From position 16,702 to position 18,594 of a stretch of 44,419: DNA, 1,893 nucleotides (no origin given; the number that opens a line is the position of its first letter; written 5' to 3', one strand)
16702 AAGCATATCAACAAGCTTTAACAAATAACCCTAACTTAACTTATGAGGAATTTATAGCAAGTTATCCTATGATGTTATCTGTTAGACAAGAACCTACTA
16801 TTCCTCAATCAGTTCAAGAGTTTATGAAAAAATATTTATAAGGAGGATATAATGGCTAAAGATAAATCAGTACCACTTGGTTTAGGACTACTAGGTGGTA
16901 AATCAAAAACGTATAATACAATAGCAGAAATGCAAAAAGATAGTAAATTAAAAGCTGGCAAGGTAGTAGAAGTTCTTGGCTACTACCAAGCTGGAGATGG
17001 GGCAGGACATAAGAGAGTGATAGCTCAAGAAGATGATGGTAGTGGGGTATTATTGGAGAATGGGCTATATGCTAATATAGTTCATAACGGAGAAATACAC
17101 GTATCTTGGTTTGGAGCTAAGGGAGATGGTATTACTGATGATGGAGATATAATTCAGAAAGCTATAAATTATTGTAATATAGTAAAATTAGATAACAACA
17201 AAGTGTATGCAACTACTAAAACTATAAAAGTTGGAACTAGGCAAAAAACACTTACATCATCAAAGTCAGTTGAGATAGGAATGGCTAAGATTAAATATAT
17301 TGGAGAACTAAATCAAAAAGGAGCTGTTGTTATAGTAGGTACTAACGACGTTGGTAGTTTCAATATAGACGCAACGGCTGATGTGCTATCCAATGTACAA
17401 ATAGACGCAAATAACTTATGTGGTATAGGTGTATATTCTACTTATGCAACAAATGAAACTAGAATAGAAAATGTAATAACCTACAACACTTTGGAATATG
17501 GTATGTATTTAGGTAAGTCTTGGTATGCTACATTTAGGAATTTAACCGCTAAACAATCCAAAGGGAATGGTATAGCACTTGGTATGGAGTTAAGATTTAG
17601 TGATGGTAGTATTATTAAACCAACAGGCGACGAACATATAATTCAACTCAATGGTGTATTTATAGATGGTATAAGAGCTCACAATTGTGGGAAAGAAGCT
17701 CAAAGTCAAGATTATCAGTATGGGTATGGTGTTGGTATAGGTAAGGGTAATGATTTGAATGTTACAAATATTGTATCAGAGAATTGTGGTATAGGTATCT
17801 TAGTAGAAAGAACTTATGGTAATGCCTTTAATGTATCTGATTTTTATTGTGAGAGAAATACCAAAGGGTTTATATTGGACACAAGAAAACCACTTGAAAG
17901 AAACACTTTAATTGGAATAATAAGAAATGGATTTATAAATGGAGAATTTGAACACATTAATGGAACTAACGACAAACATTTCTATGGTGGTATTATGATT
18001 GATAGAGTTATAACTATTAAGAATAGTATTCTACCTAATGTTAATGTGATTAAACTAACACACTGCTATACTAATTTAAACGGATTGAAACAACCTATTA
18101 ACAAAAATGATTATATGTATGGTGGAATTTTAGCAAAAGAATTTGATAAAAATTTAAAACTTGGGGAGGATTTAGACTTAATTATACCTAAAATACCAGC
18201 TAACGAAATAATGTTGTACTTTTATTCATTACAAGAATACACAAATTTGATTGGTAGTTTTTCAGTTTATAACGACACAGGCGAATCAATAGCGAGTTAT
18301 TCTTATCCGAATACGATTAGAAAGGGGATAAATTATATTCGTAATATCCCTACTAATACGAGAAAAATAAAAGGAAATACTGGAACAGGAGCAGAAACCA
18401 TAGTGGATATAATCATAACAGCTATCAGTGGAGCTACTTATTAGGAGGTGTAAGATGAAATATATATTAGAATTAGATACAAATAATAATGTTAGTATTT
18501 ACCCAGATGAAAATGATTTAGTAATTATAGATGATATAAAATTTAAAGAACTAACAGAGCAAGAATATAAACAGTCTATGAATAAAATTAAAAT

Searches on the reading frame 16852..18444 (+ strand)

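Call 109: search_protein_families(library=pfam, proteins=[window:16852-18444:+], max_evalue=0.001)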
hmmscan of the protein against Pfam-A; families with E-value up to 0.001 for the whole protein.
window:16852-18444:+ (530 aa): 1 family
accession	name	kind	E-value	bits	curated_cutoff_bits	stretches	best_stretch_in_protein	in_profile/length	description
PF12708.12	Pect-lyase_RHGA_epim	-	5.2e-05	23.6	27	1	84-119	4-38/213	Rhamnogalacturonase A/epimerase, pectate lyase-like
